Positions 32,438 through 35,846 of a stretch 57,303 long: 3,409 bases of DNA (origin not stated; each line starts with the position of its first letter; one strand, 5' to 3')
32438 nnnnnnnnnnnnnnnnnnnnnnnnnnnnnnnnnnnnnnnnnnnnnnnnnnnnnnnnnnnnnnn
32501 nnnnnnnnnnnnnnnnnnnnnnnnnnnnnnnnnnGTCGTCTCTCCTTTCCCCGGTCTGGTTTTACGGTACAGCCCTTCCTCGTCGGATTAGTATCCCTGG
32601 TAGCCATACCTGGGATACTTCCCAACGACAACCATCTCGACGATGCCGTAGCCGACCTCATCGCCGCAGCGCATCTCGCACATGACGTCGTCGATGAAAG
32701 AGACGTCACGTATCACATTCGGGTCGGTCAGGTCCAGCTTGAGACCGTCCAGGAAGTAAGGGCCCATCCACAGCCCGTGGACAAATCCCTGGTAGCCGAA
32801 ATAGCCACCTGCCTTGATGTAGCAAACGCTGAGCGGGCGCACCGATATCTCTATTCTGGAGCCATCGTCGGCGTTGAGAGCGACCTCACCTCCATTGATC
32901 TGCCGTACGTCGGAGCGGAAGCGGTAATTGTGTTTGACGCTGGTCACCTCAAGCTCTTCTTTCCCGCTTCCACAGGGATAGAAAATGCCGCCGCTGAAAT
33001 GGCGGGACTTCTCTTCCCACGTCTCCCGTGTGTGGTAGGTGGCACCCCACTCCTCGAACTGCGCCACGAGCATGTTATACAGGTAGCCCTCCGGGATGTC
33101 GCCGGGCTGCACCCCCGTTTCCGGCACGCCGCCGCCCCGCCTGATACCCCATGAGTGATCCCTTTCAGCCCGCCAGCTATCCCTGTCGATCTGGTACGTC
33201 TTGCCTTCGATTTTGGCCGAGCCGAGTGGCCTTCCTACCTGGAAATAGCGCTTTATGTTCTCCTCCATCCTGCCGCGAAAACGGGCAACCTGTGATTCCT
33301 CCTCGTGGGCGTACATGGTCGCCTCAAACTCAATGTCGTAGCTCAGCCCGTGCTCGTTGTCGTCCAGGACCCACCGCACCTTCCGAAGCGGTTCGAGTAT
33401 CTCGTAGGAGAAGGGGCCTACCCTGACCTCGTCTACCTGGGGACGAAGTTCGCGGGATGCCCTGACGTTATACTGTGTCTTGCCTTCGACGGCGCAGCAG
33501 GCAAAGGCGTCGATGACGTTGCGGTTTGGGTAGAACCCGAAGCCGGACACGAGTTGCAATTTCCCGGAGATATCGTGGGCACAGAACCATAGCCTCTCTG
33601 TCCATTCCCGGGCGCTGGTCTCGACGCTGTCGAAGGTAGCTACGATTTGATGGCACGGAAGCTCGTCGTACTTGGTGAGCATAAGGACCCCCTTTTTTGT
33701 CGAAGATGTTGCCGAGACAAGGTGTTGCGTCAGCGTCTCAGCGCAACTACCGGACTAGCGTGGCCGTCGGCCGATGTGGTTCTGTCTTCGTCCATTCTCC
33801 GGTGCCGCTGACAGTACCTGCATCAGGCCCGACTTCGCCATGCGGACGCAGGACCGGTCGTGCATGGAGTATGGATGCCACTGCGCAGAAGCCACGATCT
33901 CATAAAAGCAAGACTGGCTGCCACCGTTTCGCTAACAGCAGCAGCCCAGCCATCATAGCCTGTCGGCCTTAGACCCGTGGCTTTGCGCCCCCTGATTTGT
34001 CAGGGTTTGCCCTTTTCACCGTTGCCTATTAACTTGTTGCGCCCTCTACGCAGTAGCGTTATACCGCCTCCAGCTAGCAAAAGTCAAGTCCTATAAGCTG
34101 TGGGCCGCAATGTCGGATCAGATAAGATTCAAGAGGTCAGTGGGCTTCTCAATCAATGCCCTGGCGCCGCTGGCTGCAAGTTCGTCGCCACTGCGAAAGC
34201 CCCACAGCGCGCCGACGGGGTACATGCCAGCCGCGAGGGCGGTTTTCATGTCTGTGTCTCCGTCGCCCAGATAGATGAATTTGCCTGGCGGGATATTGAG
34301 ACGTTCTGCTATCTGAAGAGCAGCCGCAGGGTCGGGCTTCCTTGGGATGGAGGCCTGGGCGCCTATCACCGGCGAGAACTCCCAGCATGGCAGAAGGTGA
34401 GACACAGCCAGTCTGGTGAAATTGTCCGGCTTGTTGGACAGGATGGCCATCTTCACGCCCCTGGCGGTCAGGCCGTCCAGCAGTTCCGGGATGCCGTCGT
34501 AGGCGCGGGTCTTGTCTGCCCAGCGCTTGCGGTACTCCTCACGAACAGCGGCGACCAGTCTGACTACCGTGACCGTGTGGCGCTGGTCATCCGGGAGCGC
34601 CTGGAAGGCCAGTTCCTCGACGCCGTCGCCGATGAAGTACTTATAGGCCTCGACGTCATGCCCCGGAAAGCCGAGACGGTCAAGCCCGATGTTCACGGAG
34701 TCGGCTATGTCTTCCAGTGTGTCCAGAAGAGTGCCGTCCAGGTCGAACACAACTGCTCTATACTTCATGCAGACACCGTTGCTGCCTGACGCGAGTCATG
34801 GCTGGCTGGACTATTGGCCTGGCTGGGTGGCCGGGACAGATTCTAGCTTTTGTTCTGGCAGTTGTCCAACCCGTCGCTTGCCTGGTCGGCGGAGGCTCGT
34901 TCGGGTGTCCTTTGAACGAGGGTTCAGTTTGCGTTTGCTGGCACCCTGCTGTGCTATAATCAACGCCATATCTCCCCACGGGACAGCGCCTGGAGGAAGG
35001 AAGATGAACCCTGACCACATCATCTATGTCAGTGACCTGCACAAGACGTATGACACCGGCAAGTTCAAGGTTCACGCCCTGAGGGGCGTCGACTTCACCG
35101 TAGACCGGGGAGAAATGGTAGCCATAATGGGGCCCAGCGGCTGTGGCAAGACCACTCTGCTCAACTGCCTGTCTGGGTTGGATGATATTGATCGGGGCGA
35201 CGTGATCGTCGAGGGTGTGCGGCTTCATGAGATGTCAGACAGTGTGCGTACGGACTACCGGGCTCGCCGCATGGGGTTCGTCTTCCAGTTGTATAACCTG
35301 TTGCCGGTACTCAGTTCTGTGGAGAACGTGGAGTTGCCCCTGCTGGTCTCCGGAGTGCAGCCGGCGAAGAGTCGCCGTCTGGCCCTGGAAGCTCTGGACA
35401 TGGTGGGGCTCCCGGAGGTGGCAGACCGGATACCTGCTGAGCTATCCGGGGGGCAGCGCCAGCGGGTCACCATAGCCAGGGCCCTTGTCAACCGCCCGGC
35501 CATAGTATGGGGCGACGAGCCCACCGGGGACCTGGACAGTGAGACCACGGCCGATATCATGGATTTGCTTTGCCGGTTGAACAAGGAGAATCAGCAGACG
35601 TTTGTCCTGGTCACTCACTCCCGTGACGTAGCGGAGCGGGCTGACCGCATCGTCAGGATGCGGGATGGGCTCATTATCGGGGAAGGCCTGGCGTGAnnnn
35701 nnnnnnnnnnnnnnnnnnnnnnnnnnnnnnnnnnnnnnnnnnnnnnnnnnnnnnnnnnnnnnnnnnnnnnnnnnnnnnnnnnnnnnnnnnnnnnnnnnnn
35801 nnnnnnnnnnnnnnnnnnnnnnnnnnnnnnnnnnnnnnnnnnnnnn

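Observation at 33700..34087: c-di-GMP-I riboswitch heading a lipid-catabolic operon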

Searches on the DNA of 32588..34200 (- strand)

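Call 9: search_rna_families(sources=[L007, L008, L009, L010, L011, L012, L013, L014, L015], threshold=gathering)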
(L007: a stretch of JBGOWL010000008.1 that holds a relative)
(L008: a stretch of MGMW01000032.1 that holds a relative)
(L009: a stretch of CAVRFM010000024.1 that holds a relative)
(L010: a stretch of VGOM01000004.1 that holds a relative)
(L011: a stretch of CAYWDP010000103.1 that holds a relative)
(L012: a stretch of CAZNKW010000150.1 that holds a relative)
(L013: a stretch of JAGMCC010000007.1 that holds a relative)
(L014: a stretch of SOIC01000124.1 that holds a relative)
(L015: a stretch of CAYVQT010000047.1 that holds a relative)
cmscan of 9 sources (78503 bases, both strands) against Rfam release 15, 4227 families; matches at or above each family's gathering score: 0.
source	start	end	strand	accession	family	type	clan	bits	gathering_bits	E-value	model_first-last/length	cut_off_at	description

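Call 16: search_rna_families(sources=[L007, L008, L009, L010], threshold=evalue, max_evalue=1)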
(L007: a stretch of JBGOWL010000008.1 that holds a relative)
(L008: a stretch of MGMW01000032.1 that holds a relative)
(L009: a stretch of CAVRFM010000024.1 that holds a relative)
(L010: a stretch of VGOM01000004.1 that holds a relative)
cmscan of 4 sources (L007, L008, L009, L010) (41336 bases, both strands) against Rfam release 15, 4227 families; matches with E-value up to 1: 0.
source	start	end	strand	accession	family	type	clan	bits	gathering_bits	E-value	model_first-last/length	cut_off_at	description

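Call 33: search_rna_families(source=window, start=33600, end=34200, threshold=evalue, max_evalue=10)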
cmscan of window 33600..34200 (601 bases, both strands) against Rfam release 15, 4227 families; matches with E-value up to 10: 1.
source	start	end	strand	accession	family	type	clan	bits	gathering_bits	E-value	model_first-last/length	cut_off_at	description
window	33937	34021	-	RF01051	c-di-GMP-I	Cis-reg; riboswitch;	CL00126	73.8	35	1.2e-14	1-87/87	no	c-di-GMP-I riboswitch aptamer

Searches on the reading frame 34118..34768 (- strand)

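Call 4: search_protein_families(library=pfam, proteins=[window:34118-34768:-])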
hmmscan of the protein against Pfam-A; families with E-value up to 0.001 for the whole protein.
window:34118-34768:- (216 aa): 4 families
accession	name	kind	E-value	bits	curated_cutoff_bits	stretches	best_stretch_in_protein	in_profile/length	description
PF13419.12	HAD_2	-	4.3e-30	105.6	23.8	1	6-185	1-176/178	Haloacid dehalogenase-like hydrolase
PF00702.32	Hydrolase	-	8.3e-24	85.5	26.4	1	3-181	1-191/191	haloacid dehalogenase-like hydrolase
PF12710.13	HAD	-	4.4e-09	37.5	27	1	6-177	1-188/189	haloacid dehalogenase-like hydrolase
PF13242.12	Hydrolase_like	-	8.6e-07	29.2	22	1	143-200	3-61/75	HAD-hyrolase-like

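Call 5: search_protein_families(library=ncbifam, proteins=[window:34118-34768:-])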
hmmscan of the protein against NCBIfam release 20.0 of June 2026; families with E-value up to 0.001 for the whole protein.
window:34118-34768:- (216 aa): 31 families (the best 25 are shown)
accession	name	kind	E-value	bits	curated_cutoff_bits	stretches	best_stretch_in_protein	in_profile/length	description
NF009695.0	PRK13222.1-2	equivalog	3.5e-37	128.1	225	1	2-215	5-221/226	phosphoglycolate phosphatase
TIGR01449.2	PGP_bact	equivalog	5.7e-36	124.1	180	1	6-215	1-212/213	phosphoglycolate phosphatase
NF009700.0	PRK13226.1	equivalog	1.7e-29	103.1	342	1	4-213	13-221/229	phosphoglycolate phosphatase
NF009697.0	PRK13222.1-4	equivalog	1.5e-27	96.4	327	1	2-216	6-222/232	phosphoglycolate phosphatase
NF009698.0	PRK13223.1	equivalog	3.2e-26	92.1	466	1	4-209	14-222/272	phosphoglycolate phosphatase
TIGR01454.1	AHBA_synth_RP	hypoth_equivalog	1.2e-22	80.5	246.65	1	6-216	1-203/205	AHBA synthesis associated protein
NF009694.0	PRK13222.1-1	equivalog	1.1e-21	77.3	415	2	70-213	92-236/252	phosphoglycolate phosphatase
NF009804.0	PRK13288.1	equivalog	2.4e-18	66.4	218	1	1-215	1-209/215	pyrophosphatase PpaX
NF009696.0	PRK13222.1-3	equivalog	4.1e-18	65.9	359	1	1-215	1-215/223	N-acetylmuramic acid 6-phosphate phosphatase MupP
TIGR02009.1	PGMB-YQAB-SF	subfamily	3.6e-14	53.4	153.35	1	3-185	1-184/186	beta-phosphoglucomutase family hydrolase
TIGR01662.1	HAD-SF-IIIA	subfamily_domain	7.9e-11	42.2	44.6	1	84-183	21-134/141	HAD-IIIA family hydrolase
NF009699.0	PRK13225.1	equivalog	6.4e-10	39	368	1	4-214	63-265/273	phosphoglycolate phosphatase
TIGR01990.1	bPGM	equivalog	1.3e-09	38.3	189.4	1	85-186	86-185/187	beta-phosphoglucomutase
TIGR03351.1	PhnX-like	hypoth_equivalog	4.6e-09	36.6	218.9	1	6-216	4-219/220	phosphonatase-like hydrolase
TIGR01549.1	HAD-SF-IA-v1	subfamily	5.5e-09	36.6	23.3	1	90-181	64-149/149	HAD-IA family hydrolase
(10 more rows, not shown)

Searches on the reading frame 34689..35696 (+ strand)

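Call 63: search_protein_families(library=pfam, max_evalue=0.01, proteins=[window:34689-35696:+])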
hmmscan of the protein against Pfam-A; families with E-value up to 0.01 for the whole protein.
window:34689-35696:+ (335 aa): 11 families
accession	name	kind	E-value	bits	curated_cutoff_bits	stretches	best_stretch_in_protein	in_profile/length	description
PF00005.33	ABC_tran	-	1.1e-31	110.7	25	1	131-279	1-136/137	ABC transporter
PF02463.25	SMC_N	-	5.3e-06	26.5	40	1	251-325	136-212/220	RecF/RecN/SMC N terminal domain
PF13304.12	AAA_21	-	8e-05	23.3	27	0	144-200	2-61/304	AAA domain, putative AbiEii toxin, Type IV TA system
PF13476.12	AAA_23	-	0.00088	20.4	27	1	134-162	15-40/201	AAA domain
PF13238.12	AAA_18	-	0.001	19.9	29.4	1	144-194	1-50/128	AAA domain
PF13555.12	AAA_29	-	0.0015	18.7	27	1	131-161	12-42/61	P-loop containing region of AAA domain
PF03193.22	RsgA_GTPase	-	0.0016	18.7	30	1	141-171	106-136/174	RsgA GTPase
PF01695.23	IstB_IS21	-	0.0018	18.3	24.1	1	116-171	68-121/238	IstB-like ATP binding protein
PF13401.12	AAA_22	-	0.0026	18.5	27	1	142-185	6-46/130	AAA domain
PF13191.12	AAA_16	-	0.0052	17.7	32.6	0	140-162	23-45/167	AAA ATPase domain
PF03215.21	Rad17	-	0.0093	16.4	23.8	0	142-168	46-72/186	Rad17 P-loop domain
